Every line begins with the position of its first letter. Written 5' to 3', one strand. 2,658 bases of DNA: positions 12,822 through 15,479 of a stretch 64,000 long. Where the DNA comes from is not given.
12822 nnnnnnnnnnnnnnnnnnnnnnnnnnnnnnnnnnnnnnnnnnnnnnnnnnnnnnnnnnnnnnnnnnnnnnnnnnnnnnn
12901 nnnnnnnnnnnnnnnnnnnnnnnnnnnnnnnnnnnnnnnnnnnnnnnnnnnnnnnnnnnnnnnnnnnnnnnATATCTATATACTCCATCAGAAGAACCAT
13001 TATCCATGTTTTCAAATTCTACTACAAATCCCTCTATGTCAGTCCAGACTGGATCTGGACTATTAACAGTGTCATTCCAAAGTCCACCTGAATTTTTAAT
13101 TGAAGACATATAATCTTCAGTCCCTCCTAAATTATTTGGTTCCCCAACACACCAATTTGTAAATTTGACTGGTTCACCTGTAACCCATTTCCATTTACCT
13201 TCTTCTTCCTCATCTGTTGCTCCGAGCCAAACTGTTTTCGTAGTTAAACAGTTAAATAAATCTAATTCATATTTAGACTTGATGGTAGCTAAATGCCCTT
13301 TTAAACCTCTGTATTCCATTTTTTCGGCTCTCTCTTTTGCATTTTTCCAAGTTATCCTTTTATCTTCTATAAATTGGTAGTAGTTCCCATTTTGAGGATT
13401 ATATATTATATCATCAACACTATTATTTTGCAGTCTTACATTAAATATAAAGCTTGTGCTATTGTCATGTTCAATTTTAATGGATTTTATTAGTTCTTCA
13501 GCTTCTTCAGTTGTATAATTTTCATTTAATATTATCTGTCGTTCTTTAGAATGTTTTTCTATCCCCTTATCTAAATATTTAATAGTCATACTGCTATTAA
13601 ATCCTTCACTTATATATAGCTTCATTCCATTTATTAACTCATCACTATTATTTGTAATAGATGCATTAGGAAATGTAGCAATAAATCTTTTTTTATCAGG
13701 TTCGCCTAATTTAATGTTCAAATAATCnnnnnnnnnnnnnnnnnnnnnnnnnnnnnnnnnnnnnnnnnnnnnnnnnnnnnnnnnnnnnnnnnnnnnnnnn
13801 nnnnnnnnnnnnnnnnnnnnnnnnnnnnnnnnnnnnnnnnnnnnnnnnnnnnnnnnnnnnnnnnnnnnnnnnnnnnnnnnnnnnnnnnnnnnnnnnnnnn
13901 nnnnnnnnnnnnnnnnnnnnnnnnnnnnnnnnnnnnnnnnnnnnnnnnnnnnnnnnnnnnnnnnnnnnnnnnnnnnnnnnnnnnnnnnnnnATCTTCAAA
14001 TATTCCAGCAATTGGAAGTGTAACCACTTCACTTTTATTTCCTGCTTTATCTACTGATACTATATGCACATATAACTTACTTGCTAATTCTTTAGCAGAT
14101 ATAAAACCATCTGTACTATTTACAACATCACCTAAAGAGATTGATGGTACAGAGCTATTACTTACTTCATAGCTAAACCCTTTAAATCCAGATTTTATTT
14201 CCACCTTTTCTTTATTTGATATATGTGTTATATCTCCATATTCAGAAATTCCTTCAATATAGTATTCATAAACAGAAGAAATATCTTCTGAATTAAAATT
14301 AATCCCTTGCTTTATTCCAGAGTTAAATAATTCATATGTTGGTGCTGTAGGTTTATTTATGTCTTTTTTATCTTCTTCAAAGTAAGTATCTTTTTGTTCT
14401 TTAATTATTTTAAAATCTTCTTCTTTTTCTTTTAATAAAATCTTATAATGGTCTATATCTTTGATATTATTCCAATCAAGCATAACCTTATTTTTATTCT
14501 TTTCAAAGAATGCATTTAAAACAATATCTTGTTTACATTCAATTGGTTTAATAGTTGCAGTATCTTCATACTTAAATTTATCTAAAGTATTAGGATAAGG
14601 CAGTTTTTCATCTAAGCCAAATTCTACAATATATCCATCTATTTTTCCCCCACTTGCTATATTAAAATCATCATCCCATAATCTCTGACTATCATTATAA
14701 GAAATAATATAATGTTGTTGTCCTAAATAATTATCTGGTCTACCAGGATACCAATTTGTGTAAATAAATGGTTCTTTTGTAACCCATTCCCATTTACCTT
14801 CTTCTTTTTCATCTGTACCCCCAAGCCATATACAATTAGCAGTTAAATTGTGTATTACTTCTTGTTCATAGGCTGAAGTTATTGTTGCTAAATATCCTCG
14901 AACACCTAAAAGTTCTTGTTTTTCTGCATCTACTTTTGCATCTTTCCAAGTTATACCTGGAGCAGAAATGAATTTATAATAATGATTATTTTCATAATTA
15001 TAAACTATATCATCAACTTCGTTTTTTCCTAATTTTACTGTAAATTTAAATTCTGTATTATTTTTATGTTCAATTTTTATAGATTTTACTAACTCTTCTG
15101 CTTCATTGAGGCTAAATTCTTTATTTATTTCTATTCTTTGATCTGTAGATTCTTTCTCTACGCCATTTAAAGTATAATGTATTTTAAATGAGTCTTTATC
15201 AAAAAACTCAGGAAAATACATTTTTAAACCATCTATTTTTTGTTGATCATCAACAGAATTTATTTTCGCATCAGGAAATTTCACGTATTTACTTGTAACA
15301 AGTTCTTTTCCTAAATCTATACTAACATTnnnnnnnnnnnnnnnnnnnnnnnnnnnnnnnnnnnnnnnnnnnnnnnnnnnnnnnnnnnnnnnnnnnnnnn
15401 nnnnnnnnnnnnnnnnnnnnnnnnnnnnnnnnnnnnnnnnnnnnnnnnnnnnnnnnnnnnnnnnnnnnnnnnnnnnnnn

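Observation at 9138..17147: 2669-aa adhesin combining bacterial C-type lectin domains, DUF5011/Ig-like modules and an NPSTG (SrtB-type?) sorting signal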

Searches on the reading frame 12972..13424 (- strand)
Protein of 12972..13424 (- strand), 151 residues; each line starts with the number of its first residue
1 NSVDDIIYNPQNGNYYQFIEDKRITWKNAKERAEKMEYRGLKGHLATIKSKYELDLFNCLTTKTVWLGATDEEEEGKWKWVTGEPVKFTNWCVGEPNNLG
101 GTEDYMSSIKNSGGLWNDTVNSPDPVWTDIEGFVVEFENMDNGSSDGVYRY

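Call 34: search_protein_families(library=pfam, proteins=[window:12972-13424:-], max_evalue=1)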
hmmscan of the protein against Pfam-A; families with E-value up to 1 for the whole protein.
window:12972-13424:- (151 aa): 2 families
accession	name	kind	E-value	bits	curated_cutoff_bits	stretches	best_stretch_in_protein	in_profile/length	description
PF00059.27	Lectin_C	-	1.7e-11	45.2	22.6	1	26-119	5-95/107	Lectin C-type domain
PF12813.12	XPG_I_2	-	0.012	15.6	24.2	1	9-87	124-203/240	XPG domain containing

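Call 35: search_solved_structures(query=window:12972-13424:-, max_evalue=0.01, show_alignments=3)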
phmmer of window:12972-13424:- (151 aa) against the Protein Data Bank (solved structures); distinct sequences matched with E-value up to 0.01: 120 (the best 60 are shown).
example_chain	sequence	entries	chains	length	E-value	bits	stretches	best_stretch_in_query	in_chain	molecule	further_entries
5xts_A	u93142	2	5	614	2.5e-14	56.8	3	43-118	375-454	Macrophage mannose receptor 1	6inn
7qsr_A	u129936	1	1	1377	7.1e-14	55.4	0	44-97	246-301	Secretory phospholipase A2 receptor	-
5ao5_A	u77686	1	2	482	7.3e-13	52.1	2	8-119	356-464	C-TYPE MANNOSE RECEPTOR 2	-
5e4k_A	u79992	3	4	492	7.4e-13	52.1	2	8-119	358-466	C-type mannose receptor 2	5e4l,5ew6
5ao6_A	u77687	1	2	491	8.9e-13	51.8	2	8-119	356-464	C-TYPE MANNOSE RECEPTOR 2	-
9wyt_J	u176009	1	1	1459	4.4e-12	49.5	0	9-93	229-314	yolk sac IgY receptor precursor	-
1hup_A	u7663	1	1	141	7.5e-11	45.5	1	43-120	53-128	MANNOSE-BINDING PROTEIN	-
6y0l_A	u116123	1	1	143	1.4e-10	44.6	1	40-119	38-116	Low affinity immunoglobulin epsilon Fc receptor membrane-bound form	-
2ox9_A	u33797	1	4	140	1.5e-10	44.5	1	39-118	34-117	Collectin placenta 1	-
4wqq_A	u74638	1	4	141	2.8e-10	43.7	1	16-119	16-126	Lectin CEL-I, N-acetyl-D-galactosamine-specific C-type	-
6y0m_A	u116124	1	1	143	4.9e-10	42.9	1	40-119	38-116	Low affinity immunoglobulin epsilon Fc receptor membrane-bound form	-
4m17_A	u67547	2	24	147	5e-10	42.9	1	61-119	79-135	Pulmonary surfactant-associated protein D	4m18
1kx0_A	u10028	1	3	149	9.4e-10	42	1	41-119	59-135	MANNOSE-BINDING PROTEIN A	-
7jpt_A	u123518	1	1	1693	9.9e-10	41.9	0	8-117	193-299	Lymphocyte antigen 75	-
1kwz_A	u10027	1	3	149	1.2e-09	41.7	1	41-119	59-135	MANNOSE-BINDING PROTEIN A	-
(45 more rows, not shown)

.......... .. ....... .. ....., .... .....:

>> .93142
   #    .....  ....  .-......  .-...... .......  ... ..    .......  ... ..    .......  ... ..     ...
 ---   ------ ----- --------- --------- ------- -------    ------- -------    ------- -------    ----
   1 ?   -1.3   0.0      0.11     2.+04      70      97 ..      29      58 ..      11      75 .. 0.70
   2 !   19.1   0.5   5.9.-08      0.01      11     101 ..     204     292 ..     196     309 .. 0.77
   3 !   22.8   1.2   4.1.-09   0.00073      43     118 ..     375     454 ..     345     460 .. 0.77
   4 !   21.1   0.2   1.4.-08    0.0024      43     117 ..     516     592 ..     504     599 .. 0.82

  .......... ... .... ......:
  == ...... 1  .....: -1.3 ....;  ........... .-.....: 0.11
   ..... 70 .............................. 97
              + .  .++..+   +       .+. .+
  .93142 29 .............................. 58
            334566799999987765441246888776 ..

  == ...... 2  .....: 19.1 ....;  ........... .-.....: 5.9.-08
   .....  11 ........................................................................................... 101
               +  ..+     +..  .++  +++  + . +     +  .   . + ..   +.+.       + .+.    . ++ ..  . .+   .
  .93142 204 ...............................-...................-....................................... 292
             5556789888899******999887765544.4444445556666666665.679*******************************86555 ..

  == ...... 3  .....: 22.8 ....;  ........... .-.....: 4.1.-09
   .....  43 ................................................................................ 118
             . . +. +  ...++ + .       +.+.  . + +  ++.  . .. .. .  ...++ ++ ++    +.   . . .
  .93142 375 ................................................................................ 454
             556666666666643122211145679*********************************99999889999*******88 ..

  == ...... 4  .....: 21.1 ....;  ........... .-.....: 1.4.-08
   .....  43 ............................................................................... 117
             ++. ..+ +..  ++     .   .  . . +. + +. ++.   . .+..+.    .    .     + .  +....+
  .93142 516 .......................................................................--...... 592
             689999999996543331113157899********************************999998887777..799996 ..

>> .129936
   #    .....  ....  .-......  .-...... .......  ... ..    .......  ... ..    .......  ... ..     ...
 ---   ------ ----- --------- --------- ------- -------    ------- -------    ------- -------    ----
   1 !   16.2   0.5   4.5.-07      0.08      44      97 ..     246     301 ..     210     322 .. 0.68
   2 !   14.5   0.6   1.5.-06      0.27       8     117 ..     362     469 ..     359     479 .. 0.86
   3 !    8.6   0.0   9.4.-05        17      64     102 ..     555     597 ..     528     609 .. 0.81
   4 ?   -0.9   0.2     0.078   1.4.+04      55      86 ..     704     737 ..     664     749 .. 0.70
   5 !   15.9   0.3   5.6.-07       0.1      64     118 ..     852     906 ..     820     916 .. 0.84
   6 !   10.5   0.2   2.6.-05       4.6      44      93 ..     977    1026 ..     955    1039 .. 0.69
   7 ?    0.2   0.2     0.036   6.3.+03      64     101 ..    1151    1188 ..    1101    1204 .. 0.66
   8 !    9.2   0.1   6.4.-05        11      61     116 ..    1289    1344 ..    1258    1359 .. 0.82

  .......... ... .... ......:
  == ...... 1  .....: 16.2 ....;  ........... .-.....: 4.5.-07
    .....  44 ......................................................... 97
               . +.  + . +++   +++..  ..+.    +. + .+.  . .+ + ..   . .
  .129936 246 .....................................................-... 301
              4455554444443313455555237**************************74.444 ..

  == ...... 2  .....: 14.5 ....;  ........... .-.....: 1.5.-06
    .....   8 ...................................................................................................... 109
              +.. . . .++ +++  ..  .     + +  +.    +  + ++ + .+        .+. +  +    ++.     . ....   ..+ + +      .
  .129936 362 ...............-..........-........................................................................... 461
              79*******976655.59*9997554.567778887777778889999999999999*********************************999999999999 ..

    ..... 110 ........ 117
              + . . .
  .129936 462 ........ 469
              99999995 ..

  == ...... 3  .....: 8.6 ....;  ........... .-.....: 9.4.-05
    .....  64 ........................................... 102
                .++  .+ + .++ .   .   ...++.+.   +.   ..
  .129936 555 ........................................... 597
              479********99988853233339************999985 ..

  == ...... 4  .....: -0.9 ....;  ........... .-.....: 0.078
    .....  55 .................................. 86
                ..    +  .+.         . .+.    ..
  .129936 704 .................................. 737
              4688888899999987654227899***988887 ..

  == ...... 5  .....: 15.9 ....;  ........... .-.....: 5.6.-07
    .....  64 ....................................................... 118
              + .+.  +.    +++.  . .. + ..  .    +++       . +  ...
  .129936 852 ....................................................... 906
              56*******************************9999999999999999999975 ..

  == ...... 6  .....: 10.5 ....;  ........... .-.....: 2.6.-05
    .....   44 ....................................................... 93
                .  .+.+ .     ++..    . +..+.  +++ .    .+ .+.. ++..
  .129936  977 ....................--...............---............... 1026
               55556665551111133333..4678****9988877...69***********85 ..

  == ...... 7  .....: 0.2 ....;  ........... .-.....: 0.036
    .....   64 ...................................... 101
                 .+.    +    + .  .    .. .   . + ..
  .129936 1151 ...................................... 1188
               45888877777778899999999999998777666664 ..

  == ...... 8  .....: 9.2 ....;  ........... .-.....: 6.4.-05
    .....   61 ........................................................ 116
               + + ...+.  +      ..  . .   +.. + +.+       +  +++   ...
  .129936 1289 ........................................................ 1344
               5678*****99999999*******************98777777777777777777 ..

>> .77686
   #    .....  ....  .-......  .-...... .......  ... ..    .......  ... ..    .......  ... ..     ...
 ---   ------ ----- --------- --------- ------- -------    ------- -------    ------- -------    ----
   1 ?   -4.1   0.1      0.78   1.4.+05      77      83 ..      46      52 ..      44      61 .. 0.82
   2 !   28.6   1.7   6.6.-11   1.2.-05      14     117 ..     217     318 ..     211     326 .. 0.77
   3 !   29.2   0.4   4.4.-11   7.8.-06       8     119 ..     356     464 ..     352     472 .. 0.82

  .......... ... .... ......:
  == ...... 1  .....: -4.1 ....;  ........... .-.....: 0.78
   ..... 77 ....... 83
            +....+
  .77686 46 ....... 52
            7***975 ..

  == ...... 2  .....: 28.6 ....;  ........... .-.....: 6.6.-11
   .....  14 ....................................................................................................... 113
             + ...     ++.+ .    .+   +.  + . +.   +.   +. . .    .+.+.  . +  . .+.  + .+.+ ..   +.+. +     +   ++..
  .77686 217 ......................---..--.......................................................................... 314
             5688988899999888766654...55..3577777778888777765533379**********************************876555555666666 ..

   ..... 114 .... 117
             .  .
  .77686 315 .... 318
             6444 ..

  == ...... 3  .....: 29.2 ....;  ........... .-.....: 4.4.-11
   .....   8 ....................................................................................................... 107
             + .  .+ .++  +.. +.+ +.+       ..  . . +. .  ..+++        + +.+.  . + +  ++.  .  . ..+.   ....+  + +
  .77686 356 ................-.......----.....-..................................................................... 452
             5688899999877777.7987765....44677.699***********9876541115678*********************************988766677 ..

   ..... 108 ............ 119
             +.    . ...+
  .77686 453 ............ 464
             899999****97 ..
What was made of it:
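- On C-type lectin domain (Pfam PF00059): PDB CTLDs match CTLD2 at E as low as 2.5e-14 (call 35).
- Closest known: Animal C-type lectin CRDs: mannose-binding protein, mannose receptor / MRC2 CTLD2, DC-SIGN. Same: WND loop matching the calcium site-2 ligands (call 35).
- Its EPNN...E...WND aligns with MRC2's EPNN...E...WND (call 35).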

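Call 65: find_homologous_proteins(query=window:12987-13424:-, max_evalue=0.000001)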
Query window:12987-13424:- (146 aa): 2 proteins with E <= 0.000001 among 6 candidates.
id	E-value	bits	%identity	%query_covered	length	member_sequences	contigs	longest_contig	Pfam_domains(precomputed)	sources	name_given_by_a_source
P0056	1.9e-17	82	46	71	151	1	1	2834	PF00059.28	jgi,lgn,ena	-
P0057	3.8e-7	48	34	88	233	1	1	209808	-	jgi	jgi:hypothetical protein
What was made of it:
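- Tried and rejected: A word-indexed homologue search with CTLD2 alone returned only 2 proteins and was uninformative (call 65).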

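Call 76: search_protein_representatives(protein=window:12987-13424:-)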
Query: 146 residues. Proteins with E-value up to 0.001 (for the whole library): 23203; up to 1e-10: 5606; up to 1e-30: 334. The best 150 are listed.
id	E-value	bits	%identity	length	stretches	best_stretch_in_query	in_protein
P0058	1.8e-177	600.0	40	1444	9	6-131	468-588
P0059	2.0e-155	528.4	41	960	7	6-136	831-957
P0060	1.8e-146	499.3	40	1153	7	9-139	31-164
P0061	2.4e-145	495.6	40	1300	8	7-137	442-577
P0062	3.4e-105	365.1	44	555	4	4-137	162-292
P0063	2.5e-100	349.3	33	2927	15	9-119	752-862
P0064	7.4e-94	328.3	38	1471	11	3-119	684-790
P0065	1.7e-84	297.8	42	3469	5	10-121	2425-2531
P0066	4.3e-83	293.3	42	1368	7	2-121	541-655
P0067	4.5e-83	293.2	36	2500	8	7-120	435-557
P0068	3.2e-82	290.4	35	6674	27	28-120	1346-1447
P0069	3.4e-82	290.4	41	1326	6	13-140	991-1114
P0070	2.1e-81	287.8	39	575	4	5-138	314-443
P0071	3.0e-81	287.3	45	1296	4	11-140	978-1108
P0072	4.1e-75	267.4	39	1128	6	6-85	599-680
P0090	8.2e-60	217.6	44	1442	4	4-122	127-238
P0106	2.5e-53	196.5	49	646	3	11-120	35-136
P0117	7.7e-50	185.2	31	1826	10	15-120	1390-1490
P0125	1.4e-48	181.2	45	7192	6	10-139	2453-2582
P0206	1.2e-39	152.1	33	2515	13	62-119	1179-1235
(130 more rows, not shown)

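Call 78: list_cluster_members(proteins=[P0058, P0059, P0060, P0062, P0065, P0069, P0071, P0090, P0106, P0125])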
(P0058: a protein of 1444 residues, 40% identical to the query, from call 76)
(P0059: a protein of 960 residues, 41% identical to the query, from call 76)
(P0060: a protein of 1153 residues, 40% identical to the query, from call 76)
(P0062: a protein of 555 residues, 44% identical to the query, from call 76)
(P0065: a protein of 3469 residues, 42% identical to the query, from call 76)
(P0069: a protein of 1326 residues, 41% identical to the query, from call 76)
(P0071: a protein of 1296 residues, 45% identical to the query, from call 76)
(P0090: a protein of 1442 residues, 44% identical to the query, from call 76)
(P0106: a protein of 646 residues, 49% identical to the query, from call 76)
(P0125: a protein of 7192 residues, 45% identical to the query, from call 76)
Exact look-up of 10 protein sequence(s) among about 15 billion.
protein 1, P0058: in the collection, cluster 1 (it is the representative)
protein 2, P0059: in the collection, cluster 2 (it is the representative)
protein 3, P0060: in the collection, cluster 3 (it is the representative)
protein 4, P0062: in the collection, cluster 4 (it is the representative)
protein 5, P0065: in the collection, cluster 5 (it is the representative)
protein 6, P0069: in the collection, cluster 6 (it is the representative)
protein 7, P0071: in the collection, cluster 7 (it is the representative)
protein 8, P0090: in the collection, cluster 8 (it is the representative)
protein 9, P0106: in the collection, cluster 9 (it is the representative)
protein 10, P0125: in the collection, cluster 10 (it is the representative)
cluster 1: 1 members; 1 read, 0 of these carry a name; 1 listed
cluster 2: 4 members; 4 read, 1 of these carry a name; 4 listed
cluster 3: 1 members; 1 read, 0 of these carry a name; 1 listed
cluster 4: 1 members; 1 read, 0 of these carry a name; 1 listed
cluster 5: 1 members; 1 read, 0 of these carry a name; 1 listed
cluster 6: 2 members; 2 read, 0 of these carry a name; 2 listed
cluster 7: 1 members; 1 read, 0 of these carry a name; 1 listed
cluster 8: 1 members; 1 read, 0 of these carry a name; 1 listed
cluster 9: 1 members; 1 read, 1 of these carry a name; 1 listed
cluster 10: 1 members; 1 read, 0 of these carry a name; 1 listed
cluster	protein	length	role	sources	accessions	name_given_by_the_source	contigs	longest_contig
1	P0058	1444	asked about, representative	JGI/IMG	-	-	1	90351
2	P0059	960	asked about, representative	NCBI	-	-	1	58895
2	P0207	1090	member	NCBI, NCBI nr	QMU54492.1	MAG: hypothetical protein GKS07_06100 [Nitrosopumilus sp.]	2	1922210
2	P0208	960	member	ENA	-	-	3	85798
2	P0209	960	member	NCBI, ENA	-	-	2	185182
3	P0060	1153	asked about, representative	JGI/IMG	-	-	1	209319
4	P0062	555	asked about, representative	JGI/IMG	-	-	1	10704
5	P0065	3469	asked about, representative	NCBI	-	-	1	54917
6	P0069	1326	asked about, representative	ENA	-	-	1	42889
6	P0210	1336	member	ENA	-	-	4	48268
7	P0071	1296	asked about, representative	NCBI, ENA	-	-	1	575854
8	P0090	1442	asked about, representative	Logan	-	-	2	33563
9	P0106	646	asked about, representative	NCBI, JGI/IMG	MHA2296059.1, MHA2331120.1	MAG: lectin-like protein [Candidatus Hodarchaeales archaeon] | hypothetical protein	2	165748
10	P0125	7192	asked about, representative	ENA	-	-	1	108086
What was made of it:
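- Tried and rejected: The few named top hits were environmental archaeal MAGs (call 78).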

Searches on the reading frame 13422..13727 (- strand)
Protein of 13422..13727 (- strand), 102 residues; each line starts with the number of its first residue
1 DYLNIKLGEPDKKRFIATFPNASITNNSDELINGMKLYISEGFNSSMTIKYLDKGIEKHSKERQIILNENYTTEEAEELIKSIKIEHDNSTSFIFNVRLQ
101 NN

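Call 58: predict_structure(alignment_id=A1)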
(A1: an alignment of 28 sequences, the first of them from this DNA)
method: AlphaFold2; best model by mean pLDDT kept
length: 102 residues; sequences in the alignment: 28
mean_pLDDT: 94.3   pTM: 0.85
mean pLDDT of the five models: 94.3, 94.0, 93.7, 93.5, 93.1
residues with pLDDT >= 90: 91; 70-90: 9; 50-70: 2; < 50: 0
segments of 3 or more residues with pLDDT < 50: none
pLDDT, mean of each block of 10 residues (from residue 1): 89 96 89 95 97 97 97 96 97 95 70
secondary structure, 60 per line:
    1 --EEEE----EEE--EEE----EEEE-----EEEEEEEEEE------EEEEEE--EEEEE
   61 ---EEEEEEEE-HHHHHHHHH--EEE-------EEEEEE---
elements in order: E3-6 E11-13 E16-18 E23-26 E32-41 E48-53 E56-60 E64-71 H73-81 E84-86 E94-99
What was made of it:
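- X domain: AF2 pLDDT 94, a beta-sandwich (call 58).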

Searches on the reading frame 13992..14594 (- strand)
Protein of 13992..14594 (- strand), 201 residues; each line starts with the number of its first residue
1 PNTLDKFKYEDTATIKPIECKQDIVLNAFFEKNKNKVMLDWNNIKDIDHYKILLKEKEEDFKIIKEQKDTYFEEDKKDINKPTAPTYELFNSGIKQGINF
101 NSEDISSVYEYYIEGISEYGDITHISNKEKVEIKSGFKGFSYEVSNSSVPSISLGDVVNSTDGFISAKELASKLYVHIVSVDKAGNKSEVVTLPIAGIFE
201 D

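Call 34: search_protein_families(library=pfam, proteins=[window:13992-14594:-], max_evalue=1)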
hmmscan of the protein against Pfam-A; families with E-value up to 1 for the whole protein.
window:13992-14594:- (201 aa): 3 families
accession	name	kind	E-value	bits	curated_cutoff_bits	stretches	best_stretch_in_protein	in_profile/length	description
PF00575.29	S1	-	0.0099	16.7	22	1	157-193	24-60/74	S1 RNA binding domain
PF24818.1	PH_TRF2_HOY1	-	0.019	15.3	24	1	8-83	17-90/119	TRF2/HOY1 PH-like domain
PF21910.2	GH85_C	-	0.12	13.3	27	0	33-72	15-54/95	GH85 endohexosaminidases, C-terminal domain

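Call 90: search_solved_structures(query=window:14004-14555:-, max_evalue=1)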
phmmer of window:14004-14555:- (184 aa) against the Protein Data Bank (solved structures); distinct sequences matched with E-value up to 1: 6.
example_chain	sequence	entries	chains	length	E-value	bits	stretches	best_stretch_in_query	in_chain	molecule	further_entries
3cmt_A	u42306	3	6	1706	0.42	13.8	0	98-130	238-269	Protein recA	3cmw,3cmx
3cmv_A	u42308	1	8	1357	0.52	13.6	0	98-130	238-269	Protein recA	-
3cmu_A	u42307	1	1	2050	0.58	13.4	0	98-130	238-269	Protein recA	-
3tca_A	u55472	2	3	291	0.98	12.6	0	11-72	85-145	Amyloid beta A4 precursor protein-binding family B member 1-interacting protein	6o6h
4kvg_B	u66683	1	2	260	0.99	12.6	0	11-72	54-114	Amyloid beta A4 precursor protein-binding family B member 1-interacting protein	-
6olu_A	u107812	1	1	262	0.99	12.6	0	11-72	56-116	Amyloid beta A4 precursor protein-binding family B member 1-interacting protein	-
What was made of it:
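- Tried and rejected: The FB module has no Pfam hit and no PDB sequence relative (calls 34, 90).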

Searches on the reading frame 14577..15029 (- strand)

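Call 34: search_protein_families(library=pfam, proteins=[window:14577-15029:-], max_evalue=1)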
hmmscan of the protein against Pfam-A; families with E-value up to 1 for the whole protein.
window:14577-15029:- (151 aa): 1 family
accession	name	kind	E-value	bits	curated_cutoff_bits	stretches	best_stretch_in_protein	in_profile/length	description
PF00059.27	Lectin_C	-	5.4e-08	34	22.6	1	43-120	15-94/107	Lectin C-type domain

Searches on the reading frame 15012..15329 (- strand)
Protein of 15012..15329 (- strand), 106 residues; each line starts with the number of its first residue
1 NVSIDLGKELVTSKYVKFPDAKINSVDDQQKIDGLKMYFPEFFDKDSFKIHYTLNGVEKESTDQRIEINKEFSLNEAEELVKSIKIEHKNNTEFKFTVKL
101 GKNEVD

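Call 34: search_protein_families(library=pfam, proteins=[window:15012-15329:-], max_evalue=1)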
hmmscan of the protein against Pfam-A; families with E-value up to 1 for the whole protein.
window:15012-15329:- (106 aa): 2 families
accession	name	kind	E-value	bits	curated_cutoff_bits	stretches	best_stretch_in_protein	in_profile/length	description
PF19400.4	DUF5975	-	0.015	15.8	25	1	45-106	42-113/125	Family of unknown function (DUF5975)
PF12712.13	DUF3805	-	0.016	15.7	22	1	36-98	77-141/152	Domain of unknown function (DUF3805)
